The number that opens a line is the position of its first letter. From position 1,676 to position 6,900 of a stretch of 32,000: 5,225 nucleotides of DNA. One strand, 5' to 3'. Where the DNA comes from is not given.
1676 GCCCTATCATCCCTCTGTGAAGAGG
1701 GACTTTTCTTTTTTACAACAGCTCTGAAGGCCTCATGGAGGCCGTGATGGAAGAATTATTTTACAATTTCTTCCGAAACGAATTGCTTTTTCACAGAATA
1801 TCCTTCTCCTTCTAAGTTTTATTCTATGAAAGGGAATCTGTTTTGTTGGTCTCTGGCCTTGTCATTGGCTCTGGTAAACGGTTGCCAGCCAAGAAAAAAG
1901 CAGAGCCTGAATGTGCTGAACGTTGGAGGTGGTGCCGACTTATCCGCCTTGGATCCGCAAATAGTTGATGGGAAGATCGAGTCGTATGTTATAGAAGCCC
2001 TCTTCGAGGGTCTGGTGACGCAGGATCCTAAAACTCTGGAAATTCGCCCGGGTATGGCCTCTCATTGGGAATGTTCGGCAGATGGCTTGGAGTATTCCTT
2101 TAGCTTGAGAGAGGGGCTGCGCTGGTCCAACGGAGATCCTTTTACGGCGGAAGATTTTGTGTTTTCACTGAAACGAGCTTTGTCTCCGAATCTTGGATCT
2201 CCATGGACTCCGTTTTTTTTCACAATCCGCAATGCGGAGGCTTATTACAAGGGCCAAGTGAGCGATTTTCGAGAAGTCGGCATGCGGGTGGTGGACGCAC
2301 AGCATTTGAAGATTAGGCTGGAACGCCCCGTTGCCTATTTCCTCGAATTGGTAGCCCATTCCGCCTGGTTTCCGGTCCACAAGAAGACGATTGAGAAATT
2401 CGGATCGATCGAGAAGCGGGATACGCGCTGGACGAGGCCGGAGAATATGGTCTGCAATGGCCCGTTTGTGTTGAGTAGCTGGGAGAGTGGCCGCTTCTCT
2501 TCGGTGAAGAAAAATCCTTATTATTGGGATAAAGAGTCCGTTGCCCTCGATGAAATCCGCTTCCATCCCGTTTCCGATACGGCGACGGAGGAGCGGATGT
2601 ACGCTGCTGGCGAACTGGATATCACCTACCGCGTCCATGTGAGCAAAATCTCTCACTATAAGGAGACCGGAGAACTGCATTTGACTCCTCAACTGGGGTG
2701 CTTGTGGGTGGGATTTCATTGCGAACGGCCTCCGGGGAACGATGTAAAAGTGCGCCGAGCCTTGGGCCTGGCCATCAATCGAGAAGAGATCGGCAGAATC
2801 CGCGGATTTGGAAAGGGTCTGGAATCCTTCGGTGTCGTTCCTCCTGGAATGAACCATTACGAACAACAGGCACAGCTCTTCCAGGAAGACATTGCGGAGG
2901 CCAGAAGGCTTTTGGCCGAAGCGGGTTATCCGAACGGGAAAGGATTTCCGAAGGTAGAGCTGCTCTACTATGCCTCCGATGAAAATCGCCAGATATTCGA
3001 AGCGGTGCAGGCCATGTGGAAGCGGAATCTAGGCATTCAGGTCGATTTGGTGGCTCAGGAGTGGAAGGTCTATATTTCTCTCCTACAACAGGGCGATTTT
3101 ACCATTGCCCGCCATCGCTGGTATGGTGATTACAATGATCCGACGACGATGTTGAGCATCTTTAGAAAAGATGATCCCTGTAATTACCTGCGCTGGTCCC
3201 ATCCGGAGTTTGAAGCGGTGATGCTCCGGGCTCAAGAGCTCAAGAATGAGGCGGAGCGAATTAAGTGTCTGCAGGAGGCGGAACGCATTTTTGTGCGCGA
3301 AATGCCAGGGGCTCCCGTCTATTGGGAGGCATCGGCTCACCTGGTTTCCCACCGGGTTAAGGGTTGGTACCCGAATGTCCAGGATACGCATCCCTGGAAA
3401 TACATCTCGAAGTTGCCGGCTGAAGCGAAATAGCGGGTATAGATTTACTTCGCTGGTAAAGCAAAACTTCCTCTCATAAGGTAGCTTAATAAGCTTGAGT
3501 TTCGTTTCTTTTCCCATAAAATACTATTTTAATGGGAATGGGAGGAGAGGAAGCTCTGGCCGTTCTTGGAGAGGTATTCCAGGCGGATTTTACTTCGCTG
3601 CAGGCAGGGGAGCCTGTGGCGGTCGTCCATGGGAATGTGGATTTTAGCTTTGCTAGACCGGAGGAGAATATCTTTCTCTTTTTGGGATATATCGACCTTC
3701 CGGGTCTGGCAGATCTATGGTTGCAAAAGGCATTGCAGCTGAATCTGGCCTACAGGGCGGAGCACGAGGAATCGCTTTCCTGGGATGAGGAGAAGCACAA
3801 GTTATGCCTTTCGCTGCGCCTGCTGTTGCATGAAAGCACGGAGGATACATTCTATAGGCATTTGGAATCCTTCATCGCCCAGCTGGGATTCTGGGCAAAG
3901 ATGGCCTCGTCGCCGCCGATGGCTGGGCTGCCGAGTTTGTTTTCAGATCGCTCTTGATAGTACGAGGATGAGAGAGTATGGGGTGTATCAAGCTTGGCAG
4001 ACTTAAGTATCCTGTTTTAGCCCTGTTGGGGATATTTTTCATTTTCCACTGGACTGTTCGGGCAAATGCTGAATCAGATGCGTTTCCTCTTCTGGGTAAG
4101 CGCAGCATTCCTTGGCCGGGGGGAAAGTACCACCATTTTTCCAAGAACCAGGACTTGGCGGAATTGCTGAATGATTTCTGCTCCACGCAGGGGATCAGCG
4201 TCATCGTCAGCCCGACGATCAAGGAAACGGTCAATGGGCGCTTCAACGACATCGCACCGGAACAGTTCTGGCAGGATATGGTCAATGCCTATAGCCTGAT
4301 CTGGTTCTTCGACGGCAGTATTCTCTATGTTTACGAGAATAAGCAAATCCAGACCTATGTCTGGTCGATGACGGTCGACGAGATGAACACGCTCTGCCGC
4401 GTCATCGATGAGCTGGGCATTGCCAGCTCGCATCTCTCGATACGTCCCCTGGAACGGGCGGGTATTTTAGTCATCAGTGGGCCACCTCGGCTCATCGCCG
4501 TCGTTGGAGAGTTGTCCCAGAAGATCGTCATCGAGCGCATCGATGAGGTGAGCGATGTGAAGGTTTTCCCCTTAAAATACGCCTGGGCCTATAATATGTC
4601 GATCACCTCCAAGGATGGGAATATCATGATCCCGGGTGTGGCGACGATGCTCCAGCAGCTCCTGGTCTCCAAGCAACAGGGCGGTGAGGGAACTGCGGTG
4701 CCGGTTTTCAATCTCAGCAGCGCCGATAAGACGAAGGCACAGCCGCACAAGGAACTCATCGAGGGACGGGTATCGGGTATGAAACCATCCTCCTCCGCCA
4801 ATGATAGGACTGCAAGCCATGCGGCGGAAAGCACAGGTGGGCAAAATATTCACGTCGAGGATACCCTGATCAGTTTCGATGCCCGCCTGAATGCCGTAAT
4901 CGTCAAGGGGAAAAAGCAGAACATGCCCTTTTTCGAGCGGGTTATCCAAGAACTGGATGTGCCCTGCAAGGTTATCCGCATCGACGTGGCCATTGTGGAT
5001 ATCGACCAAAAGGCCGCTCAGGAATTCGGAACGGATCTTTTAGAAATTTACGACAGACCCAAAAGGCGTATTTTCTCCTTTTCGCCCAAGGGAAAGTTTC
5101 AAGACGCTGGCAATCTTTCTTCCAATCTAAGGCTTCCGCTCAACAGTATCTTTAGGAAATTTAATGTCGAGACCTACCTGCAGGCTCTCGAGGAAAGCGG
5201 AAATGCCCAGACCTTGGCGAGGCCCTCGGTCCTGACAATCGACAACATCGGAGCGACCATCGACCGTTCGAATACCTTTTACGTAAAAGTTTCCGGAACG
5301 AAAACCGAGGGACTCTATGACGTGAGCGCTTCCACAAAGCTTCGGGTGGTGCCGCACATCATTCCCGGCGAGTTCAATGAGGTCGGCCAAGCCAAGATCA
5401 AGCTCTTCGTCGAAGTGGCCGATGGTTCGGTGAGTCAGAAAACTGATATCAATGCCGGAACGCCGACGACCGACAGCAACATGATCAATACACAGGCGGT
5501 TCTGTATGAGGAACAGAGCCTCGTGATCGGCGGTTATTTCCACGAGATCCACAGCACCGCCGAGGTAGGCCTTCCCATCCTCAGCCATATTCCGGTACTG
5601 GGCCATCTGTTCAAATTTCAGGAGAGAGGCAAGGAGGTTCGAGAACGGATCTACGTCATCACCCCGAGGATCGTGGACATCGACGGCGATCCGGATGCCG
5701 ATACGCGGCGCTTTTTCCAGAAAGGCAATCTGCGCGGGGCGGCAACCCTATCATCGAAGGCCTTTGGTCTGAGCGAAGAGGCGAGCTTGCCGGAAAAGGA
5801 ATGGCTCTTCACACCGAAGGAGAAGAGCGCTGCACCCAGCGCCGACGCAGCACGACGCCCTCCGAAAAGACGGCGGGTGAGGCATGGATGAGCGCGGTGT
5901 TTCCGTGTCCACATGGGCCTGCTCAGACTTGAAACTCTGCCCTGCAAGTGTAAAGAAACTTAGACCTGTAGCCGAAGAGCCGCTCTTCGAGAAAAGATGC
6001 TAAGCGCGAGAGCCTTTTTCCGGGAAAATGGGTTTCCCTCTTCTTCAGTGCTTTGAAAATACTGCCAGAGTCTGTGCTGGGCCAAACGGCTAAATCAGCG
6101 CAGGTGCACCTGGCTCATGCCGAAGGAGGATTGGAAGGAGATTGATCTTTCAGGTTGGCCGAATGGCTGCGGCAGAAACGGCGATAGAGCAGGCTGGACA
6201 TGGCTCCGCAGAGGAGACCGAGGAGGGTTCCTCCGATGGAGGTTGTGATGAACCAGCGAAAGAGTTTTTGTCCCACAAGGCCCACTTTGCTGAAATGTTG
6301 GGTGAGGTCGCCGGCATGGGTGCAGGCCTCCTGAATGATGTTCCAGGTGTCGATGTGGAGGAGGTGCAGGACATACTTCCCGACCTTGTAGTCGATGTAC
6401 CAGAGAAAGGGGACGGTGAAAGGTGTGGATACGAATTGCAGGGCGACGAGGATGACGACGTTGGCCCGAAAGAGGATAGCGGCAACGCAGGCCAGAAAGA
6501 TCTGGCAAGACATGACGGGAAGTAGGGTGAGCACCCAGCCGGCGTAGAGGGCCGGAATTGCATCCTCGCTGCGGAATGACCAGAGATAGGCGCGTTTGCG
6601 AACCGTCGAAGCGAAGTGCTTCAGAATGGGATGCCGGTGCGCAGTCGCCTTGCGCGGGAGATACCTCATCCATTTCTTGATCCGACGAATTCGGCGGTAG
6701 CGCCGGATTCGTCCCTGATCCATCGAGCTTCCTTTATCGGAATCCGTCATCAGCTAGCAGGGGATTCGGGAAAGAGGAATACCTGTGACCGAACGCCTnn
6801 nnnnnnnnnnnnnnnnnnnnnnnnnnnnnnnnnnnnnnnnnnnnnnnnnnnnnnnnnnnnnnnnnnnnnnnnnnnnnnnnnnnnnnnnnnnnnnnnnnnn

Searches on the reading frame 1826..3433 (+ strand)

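Call 39: search_protein_families(library=pfam, proteins=[window:1826-3433:+], max_evalue=0.001)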
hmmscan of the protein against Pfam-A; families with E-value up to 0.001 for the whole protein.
window:1826-3433:+ (535 aa): 1 family
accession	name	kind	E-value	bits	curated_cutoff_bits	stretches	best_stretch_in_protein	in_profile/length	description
PF00496.27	SBP_bac_5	-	8.6e-89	298.6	32.4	1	72-449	1-363/368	Bacterial extracellular solute-binding proteins, family 5 Middle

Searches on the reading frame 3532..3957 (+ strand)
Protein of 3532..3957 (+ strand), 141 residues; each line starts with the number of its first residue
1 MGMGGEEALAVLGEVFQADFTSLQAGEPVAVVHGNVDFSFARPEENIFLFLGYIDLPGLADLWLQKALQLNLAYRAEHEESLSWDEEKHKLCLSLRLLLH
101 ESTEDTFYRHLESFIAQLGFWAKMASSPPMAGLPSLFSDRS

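Call 39: search_protein_families(library=pfam, proteins=[window:3532-3957:+], max_evalue=0.001)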
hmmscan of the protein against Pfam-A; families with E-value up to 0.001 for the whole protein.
window:3532-3957:+ (141 aa): 1 family
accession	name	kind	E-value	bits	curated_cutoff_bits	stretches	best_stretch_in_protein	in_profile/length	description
PF05932.18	CesT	-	1.3e-08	35.5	22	1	43-121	39-118/119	Tir chaperone protein (CesT) family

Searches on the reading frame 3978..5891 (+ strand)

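Call 39: search_protein_families(library=pfam, proteins=[window:3978-5891:+], max_evalue=0.001)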
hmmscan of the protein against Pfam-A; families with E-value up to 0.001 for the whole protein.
window:3978-5891:+ (637 aa): 3 families
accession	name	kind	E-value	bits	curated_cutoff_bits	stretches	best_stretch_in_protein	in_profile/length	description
PF00263.26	Secretin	-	5.3e-32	111.2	27.5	1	403-567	1-169/169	Bacterial type II and III secretion system protein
PF03958.22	Secretin_N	-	1e-13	51.7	28.2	1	194-329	1-66/69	Bacterial type II/III secretion system short domain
PF21304.2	T3S_SPI-1_N0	-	8.5e-08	32.8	27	1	56-120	4-69/69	SPI-1 type 3 secretion system secretin, N0 domain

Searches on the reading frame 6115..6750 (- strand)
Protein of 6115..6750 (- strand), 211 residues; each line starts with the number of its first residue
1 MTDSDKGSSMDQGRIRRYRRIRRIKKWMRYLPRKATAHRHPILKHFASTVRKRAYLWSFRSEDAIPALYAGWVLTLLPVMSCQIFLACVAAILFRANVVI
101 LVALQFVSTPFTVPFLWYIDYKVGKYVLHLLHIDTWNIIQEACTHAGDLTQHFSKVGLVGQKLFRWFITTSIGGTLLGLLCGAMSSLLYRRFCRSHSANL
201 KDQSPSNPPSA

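Call 39: search_protein_families(library=pfam, proteins=[window:6115-6750:-], max_evalue=0.001)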
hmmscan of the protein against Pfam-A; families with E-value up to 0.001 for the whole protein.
window:6115-6750:- (211 aa): 1 family
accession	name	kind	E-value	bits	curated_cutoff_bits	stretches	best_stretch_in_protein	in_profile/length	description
PF09835.14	DUF2062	-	1.2e-20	74.4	27.4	1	49-196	6-141/147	Uncharacterized protein conserved in bacteria (DUF2062)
